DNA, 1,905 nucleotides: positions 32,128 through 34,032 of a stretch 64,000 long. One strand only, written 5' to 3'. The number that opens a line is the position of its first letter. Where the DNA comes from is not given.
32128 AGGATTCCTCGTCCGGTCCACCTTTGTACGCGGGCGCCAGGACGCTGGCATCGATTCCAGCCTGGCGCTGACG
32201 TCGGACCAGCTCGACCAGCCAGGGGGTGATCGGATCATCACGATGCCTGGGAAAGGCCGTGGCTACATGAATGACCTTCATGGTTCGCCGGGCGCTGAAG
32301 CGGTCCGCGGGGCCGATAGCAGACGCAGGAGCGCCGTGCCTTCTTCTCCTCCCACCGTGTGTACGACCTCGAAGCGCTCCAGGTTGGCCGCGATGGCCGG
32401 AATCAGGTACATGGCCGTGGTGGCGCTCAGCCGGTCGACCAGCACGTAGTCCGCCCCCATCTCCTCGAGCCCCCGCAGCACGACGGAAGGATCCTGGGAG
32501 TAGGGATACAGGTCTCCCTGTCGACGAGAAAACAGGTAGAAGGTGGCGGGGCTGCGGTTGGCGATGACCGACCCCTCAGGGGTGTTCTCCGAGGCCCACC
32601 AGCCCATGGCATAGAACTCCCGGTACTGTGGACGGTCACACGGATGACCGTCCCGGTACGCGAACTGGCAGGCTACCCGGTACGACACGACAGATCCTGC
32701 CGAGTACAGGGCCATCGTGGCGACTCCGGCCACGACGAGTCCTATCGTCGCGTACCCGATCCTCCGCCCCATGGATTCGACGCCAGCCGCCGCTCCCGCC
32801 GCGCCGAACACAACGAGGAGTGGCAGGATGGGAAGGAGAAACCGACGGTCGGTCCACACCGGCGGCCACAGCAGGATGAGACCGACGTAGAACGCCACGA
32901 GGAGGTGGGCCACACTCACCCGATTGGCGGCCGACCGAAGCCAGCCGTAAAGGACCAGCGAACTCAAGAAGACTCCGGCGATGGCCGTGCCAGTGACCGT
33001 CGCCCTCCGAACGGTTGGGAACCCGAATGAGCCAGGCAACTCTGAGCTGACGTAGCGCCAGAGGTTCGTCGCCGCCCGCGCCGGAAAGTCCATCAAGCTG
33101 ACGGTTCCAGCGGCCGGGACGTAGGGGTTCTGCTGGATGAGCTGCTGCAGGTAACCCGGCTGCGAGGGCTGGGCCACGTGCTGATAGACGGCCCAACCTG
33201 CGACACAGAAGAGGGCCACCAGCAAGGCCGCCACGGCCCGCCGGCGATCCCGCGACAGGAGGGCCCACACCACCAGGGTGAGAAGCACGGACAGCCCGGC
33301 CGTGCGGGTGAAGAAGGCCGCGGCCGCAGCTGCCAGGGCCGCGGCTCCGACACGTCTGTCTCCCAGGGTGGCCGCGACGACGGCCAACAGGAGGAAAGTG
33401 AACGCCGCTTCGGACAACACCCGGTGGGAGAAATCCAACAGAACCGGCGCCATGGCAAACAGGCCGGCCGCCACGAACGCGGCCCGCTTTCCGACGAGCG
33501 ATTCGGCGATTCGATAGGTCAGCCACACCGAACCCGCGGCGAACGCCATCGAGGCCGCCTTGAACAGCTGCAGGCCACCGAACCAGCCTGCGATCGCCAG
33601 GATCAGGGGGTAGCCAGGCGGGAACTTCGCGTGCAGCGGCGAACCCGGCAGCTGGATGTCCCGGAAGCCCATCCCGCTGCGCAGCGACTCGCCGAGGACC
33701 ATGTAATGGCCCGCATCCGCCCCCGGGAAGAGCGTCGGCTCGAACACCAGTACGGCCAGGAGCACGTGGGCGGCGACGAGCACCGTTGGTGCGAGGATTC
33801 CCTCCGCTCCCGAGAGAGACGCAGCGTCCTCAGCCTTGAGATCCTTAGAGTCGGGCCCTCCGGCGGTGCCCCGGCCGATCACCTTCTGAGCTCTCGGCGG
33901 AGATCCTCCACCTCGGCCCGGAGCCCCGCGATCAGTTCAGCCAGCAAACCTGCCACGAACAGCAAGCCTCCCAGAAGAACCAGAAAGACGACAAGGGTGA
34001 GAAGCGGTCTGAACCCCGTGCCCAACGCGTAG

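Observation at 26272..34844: Seven-gene lipid-carrier-dependent glycosylation island fused behind rpoN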

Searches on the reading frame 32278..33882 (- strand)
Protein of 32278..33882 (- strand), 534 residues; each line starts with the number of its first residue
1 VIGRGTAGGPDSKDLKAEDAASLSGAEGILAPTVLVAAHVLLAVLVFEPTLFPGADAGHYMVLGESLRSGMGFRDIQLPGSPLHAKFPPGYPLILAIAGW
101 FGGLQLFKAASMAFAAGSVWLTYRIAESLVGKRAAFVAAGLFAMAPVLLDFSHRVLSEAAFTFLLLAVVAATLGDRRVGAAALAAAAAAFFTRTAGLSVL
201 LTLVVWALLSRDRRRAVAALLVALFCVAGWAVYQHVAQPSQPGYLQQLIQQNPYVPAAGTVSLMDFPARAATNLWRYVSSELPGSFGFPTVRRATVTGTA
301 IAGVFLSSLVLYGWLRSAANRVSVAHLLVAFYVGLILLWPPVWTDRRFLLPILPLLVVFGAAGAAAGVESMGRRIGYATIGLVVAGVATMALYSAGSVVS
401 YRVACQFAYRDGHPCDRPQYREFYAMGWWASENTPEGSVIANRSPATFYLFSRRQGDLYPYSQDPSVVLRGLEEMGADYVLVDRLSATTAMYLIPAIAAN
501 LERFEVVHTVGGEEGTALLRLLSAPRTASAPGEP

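Call 3: search_protein_families(library=pfam, proteins=[window:32278-33882:-], max_evalue=0.01)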
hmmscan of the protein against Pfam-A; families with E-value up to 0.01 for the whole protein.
window:32278-33882:- (534 aa): 2 families
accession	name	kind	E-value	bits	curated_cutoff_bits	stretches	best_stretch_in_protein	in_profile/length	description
PF13231.12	PMT_2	-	0.00071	20.3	26.1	1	110-227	27-154/160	Dolichyl-phosphate-mannose-protein mannosyltransferase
PF09852.15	DUF2079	-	0.0021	17.6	28.2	1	93-240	52-198/459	Predicted membrane protein (DUF2079)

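Call 4: search_protein_families(library=ncbifam, proteins=[window:32278-33882:-], max_evalue=0.01)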
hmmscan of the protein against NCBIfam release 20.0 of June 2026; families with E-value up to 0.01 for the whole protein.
window:32278-33882:- (534 aa): 1 family
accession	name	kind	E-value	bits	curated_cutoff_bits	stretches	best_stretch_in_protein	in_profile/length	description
NF047440.1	LA3751_2_3_fam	subfamily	0.00023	20.1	200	1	85-234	79-245/460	LA_3751/LA_3752 family putative glycosyltransferase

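Call 7: find_homologous_proteins(query=window:32278-33882:-, max_evalue=0.00001)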
Query window:32278-33882:- (534 aa): 95 proteins with E <= 0.00001 among 8000 candidates.
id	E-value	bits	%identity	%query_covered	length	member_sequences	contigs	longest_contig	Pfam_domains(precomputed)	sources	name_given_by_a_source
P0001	0.0e+0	1061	91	100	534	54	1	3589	-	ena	-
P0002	0.0e+0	1018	87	100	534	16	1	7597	-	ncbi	-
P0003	3.8e-288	975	85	98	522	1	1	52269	-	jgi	jgi:hypothetical protein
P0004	4.4e-287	971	82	100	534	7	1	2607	PF13231.13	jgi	jgi:hypothetical protein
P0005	9.7e-273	924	80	100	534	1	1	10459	-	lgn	-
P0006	3.7e-272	922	80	98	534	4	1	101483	-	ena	-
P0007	1.9e-265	900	79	97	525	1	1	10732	-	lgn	-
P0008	3.0e-263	892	77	100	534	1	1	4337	-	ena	-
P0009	3.7e-263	892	78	98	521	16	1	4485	-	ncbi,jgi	jgi:hypothetical protein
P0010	2.9e-262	889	81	92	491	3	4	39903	-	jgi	jgi:hypothetical protein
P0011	5.7e-250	849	77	91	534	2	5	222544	-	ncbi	-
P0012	3.7e-249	846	75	94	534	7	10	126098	-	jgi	jgi:hypothetical protein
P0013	1.6e-248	844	76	94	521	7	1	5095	-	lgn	-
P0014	7.4e-248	842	77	90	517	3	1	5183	-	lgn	-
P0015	3.9e-241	819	72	99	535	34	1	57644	PF13231.13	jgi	-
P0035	1.0e-138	482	49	94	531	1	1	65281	-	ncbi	ncbi:MAG: ArnT family glycosyltransferase [Gemmatimonadota bacterium]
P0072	9.5e-113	396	42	97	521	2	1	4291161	-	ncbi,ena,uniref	ncbi:hypothetical protein [Candidatus Palauibacter sp.]|uniref:hypothetical protein n=1 Tax=Candidat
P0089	1.0e-40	158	32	92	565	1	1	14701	PF13231.13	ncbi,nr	ncbi:MAG: glycosyltransferase family 39 protein [Longimicrobiales bacterium]|nr:glycosyltransferase 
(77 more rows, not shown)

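Call 8: find_encoding_contigs(protein=P0072, flank=10000, max_places=2)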
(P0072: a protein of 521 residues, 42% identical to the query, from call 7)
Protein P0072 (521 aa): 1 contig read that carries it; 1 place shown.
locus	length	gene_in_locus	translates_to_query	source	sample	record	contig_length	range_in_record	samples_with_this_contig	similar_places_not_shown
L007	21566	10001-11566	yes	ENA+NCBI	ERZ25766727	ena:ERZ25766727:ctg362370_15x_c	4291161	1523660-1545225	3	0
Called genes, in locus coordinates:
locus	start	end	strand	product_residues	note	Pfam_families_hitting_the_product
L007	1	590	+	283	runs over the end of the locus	PF00793:DAHP_synth_1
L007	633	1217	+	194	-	-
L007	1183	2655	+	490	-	-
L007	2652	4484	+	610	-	-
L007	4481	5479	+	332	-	PF00005:ABC_tran, PF13304:AAA_21 (faint)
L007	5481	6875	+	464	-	PF00309:Sigma54_AID, PF04963:Sigma54_CBD, PF04552:Sigma54_DBD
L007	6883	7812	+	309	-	PF00535:Glycos_transf_2, PF13641:Glyco_tranf_2_3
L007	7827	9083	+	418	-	PF13439:Glyco_transf_4, PF20706:GT4-conflict, PF00534:Glycos_transf_1, PF13692:Glyco_trans_1_4, PF13524:Glyco_trans_1_2 (weak)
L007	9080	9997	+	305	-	-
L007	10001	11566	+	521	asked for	-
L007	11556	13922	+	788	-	PF09586:YfhO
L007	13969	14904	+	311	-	PF03706:LPG_synthase_TM (weak)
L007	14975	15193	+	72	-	-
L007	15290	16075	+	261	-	PF00535:Glycos_transf_2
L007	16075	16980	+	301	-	PF00520:Ion_trans, PF07885:Ion_trans_2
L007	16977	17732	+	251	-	PF13489:Methyltransf_23, PF13847:Methyltransf_31 (weak), PF08241:Methyltransf_11, PF08242:Methyltransf_12, PF13649:Methyltransf_25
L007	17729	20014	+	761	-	PF19313:DUF5916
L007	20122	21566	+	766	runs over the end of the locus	PF19313:DUF5916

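Call 9: find_encoding_contigs(protein=P0035, flank=10000, max_places=2)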
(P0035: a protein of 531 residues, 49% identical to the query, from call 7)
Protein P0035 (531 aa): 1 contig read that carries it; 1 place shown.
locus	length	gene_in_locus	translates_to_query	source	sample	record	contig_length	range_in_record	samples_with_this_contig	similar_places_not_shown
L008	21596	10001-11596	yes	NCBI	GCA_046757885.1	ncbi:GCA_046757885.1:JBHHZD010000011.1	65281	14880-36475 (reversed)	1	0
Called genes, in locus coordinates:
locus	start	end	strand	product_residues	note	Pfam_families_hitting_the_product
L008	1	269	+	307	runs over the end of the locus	PF02899:Phage_int_SAM_1, PF00589:Phage_integrase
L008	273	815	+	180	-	PF00881:Nitroreductase, PF14512:TM1586_NiRdase (faint), PF00881:Nitroreductase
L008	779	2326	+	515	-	-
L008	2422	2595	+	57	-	-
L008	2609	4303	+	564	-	PF06418:CTP_synth_N, PF00117:GATase, PF07722:Peptidase_C26 (weak)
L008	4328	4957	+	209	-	PF06835:LptC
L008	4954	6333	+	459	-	PF03968:LptD_N (faint)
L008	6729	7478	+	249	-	PF00005:ABC_tran, PF13304:AAA_21 (faint)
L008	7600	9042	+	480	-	PF00309:Sigma54_AID, PF04963:Sigma54_CBD, PF04552:Sigma54_DBD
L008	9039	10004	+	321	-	PF00535:Glycos_transf_2, PF13641:Glyco_tranf_2_3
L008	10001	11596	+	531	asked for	-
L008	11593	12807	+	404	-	PF13439:Glyco_transf_4, PF13579:Glyco_trans_4_4, PF20706:GT4-conflict, PF00534:Glycos_transf_1, PF13692:Glyco_trans_1_4, PF13524:Glyco_trans_1_2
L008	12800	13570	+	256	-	PF13489:Methyltransf_23, PF13847:Methyltransf_31 (faint), PF08241:Methyltransf_11, PF08242:Methyltransf_12, PF13649:Methyltransf_25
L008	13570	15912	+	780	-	PF09586:YfhO (weak)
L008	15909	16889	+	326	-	PF03706:LPG_synthase_TM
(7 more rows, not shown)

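Call 10: find_encoding_contigs(protein=P0089, flank=10000, max_places=2)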
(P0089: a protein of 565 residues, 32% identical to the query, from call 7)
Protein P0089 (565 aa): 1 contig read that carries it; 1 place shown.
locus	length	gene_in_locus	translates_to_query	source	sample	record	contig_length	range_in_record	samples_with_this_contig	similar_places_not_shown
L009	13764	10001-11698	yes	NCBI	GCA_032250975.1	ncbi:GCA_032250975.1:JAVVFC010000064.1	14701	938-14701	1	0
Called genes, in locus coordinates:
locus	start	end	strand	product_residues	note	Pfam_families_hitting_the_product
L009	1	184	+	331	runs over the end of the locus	PF01368:DHH, PF02272:DHHA1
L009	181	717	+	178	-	-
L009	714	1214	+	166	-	PF01475:FUR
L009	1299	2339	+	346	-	PF00491:Arginase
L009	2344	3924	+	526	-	PF13091:PLDc_2, PF00614:PLDc (faint), PF13091:PLDc_2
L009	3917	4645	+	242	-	PF02683:DsbD_TM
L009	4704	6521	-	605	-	PF01019:G_glu_transpept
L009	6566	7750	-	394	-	PF01546:Peptidase_M20, PF07687:M20_dimer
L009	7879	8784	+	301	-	PF13580:SIS_2 (weak), PF22198:GKRP_SIS_2 (weak), PF22645:GKRP_SIS_N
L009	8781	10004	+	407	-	PF03702:AnmK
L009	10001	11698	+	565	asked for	PF13231:PMT_2 (weak)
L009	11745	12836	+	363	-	PF16316:DUF4956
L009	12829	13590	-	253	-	-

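Call 16: find_related_loci(query=A1, collection=genome_contigs, flank=10000)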
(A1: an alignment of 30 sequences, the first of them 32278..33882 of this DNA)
Query A1 (534 aa) in genome_contigs; peptide patterns used: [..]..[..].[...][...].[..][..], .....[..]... (x = any residue, [..] = any of these).
141 stretches matched a pattern; 94 encode a relative of the query (tblastn E <= 1e-3); the best 80 are kept; 80 distinct loci.
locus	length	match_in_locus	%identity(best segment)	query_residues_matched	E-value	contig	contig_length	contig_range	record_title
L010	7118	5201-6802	91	1-534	0e+0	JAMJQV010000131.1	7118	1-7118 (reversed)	MAG: Gemmatimonadota bacterium isolate Bin_S43_056 Contig_S43_2530717, whole genome shotgun sequence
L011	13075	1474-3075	83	1-534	0e+0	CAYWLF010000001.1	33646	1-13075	MAG TPA_asm: uncultured Gemmatimonadota bacterium isolate binchicken_co388_106 genome assembly, contig: NODE_131_length_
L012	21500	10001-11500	75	35-534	0e+0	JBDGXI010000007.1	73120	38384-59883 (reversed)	MAG: Gemmatimonadota bacterium isolate M3-22_Bin_71 M3-22_Bin_71_scaffold_1708, whole genome shotgun sequence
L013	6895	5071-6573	74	28-531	0e+0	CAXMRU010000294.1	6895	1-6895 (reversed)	MAG: Akkermansiaceae bacterium isolate 10C-St20-MC-01_bin.15.orig genome assembly, contig: k141_3252652, whole genome sh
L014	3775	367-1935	73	13-531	0e+0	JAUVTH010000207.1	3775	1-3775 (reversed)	MAG: Gemmatimonadota bacterium isolate CSMAG_761 CSMAG_761_k141_921051_length_3775_cov_8.3729, whole genome shotgun sequ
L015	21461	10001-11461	77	48-534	0e+0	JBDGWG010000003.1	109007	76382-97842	MAG: Gemmatimonadota bacterium isolate M3-2_Bin_396 M3-2_Bin_396_scaffold_246, whole genome shotgun sequence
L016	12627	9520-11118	74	3-534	0e+0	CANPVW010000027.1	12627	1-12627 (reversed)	MAG: uncultured bacterium isolate 3300025554_5 genome assembly, contig: 3300025554.a:Ga0210060_1000484, whole genome sho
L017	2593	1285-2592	80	1-436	0e+0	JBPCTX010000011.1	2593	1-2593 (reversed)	MAG: Acidimicrobiia bacterium isolate MAG_seacave_84 S1Ck127_241909, whole genome shotgun sequence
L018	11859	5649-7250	61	6-534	0e+0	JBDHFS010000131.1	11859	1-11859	MAG: Gemmatimonadota bacterium isolate M8-58_Bin_274 M8-58_Bin_274_scaffold_48176, whole genome shotgun sequence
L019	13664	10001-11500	64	35-534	0e+0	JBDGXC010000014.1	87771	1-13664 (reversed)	MAG: Gemmatimonadota bacterium isolate M3-22_Bin_290 M3-22_Bin_290_scaffold_1145, whole genome shotgun sequence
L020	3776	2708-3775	81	8-363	5e-179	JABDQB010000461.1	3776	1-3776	MAG: Gemmatimonadetes bacterium isolate Site_B29 k127_1759703, whole genome shotgun sequence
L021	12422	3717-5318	87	1-534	0e+0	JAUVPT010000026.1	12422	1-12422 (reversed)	MAG: Gemmatimonadota bacterium isolate CSMAG_669 CSMAG_669_k127_15569332_length_12422_cov_15.5623, whole genome shotgun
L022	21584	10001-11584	55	5-528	8e-141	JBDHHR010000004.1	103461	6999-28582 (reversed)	MAG: Gemmatimonadota bacterium isolate M8-62_Bin_238 M8-62_Bin_238_scaffold_218, whole genome shotgun sequence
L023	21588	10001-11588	82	6-534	0e+0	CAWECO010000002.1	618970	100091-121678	MAG: uncultured Gemmatimonadales bacterium isolate MFD03551.bin.2.55 genome assembly, contig: contig_16246, whole genome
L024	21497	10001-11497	75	31-529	0e+0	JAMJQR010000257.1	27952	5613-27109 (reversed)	MAG: Candidatus Benthicola marisminoris isolate Bin_S162_007 Contig_S162_3139858, whole genome shotgun sequence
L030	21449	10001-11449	44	37-525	5e-112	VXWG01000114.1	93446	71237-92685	MAG: Candidatus Palauibacter irciniicola isolate SB0668_bin_12 NODE_99_length_93446_cov_21.483226, whole genome shotgun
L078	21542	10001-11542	35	3-511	1e-68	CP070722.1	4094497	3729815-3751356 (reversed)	MAG: Gemmatimonadota bacterium isolate bin464 chromosome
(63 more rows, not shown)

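Call 23: search_solved_structures(query=A1, max_evalue=1)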
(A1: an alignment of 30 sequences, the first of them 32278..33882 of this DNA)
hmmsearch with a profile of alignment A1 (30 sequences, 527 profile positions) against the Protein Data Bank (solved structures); distinct sequences matched with E-value up to 1: 2.
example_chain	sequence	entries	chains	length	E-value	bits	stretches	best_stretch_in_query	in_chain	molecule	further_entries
23gf_B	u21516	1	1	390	0.022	16.5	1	79-171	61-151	GPI mannosyltransferase 1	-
23gx_B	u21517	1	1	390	0.022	16.5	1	79-171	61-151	GPI mannosyltransferase 1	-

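Call 29: predict_structure(alignment_id=A1)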
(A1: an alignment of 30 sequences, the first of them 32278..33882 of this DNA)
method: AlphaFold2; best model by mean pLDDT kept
length: 534 residues; sequences in the alignment: 30
mean_pLDDT: 85.2   pTM: 0.85
mean pLDDT of the five models: 85.2, 83.5, 82.8, 81.4, 80.8
residues with pLDDT >= 90: 274; 70-90: 201; 50-70: 25; < 50: 34
segments of 3 or more residues with pLDDT < 50: 1-25, 526-534
pLDDT, mean of each block of 10 residues (from residue 1): 32 36 55 95 87 68 82 72 72 83 84 96 94 94 95 87 96 79 95 92 95 93 94 83 80 81 91 95 93 77 96 94 95 94 89 97 89 85 93 92 86 83 92 92 88 88 90 91 86 93 93 88 64 42
secondary structure, 60 per line:
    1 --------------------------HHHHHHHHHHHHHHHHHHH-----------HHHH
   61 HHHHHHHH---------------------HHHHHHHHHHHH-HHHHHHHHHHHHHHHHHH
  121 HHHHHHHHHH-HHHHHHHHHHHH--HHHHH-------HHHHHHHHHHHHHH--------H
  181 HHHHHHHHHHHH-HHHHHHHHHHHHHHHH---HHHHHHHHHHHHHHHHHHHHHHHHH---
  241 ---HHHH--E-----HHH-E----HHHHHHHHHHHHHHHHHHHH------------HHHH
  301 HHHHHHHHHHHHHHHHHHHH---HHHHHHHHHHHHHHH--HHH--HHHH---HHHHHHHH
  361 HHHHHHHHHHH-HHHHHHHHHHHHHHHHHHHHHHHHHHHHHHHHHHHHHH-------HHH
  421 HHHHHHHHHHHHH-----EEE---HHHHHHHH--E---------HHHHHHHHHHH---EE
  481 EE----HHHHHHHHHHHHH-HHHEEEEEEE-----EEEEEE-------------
elements in order: H27-45 H57-68 H90-101 H103-130 H132-143 H146-150 H158-171 H180-192 H194-209 H213-237 H244-247 H265-284 H297-320 H324-338 H346-349 H353-371 H373-410 H418-433 E439-441 H445-452 H465-475 E479-482 H487-499 E504-510 E516-521

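Call 33: fold_search(model_id=the predicted structure, library=pdb)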
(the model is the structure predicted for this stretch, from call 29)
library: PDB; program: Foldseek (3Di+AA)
matches with E <= 10: 479; with E <= 0.001: 27
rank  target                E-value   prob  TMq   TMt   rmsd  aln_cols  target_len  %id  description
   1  7oci_F                3.0e-09  1.00  0.54  0.47  12.1       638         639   15  Cryo-EM structure of yeast Ost6p containing oligosaccharyltransferase complex (released 2022-02-16)
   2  7e9s_A                3.8e-09  1.00  0.49  0.33  11.0       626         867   15  Archaeal oligosaccharyltransferase AglB from Archaeoglobus fulgidus in complex with an inhibitory peptide and a dolich (released 2021-09-08)
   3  5gmy_A                7.2e-09  1.00  0.50  0.34  13.8       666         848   12  Crystal structure of the Archaeoglobus fulgidus oligosaccharyltransferase (O29867_ARCFU) tethered with an acceptor pep (released 2017-02-01)
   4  8age_A                2.2e-08  1.00  0.55  0.47  11.6       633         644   15  Structure of yeast oligosaccharylransferase complex with acceptor peptide bound (released 2022-12-07)
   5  3waj                  2.7e-08  1.00  0.47  0.34  14.4       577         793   15  Crystal structure of the Archaeoglobus fulgidus oligosaccharyltransferase (O29867_ARCFU) complex with Zn and sulfate (released 2013-10-30)
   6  3wak                  3.3e-08  1.00  0.50  0.33  12.7       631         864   14  Crystal structure of the Archaeoglobus fulgidus oligosaccharyltransferase (O29867_ARCFU) in the apo form (released 2013-10-30)
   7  5f15                  4.4e-08  1.00  0.55  0.54   9.5       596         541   14  Crystal Structure of ArnT from Cupriavidus metallidurans bound to Undecaprenyl phosphate (released 2016-02-17)
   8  6s7o_A                4.6e-08  1.00  0.52  0.44  12.2       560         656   13  Cryo-EM structure of human oligosaccharyltransferase complex OST-A (released 2019-12-18)
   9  5ezm                  6.2e-08  1.00  0.53  0.53  10.4       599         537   14  Crystal Structure of ArnT from Cupriavidus metallidurans in the apo state (released 2016-02-17)
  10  8agc_A                8.0e-08  1.00  0.59  0.47  10.9       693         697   13  Structure of yeast oligosaccharylransferase complex with lipid-linked oligosaccharide and non-acceptor peptide bound (released 2022-12-07)
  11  6ezn_F                1.0e-07  1.00  0.52  0.45  13.0       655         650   15  Cryo-EM structure of the yeast oligosaccharyltransferase (OST) complex (released 2018-01-17)
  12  8pn9_A                3.5e-07  1.00  0.53  0.45  11.8       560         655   15  Structure of human oligosaccharyltransferase OST-A complex bound to NGI-1 (released 2024-05-08)
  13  8agb_A                3.7e-07  1.00  0.53  0.46  12.9       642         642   16  Structure of yeast oligosaccharylransferase complex with lipid-linked oligosaccharide bound (released 2022-12-07)
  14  6s7t_A                1.0e-06  1.00  0.61  0.48  12.6       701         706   11  Cryo-EM structure of human oligosaccharyltransferase complex OST-B (released 2019-12-18)
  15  9s6t_A                2.8e-06  1.00  0.52  0.56   8.0       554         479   10  Ternary cryo-EM structure of chicken ALG12 with Dol25-PP-GlcNAc2Man7, Dol25-P-Man, and Fab (released 2026-03-18)
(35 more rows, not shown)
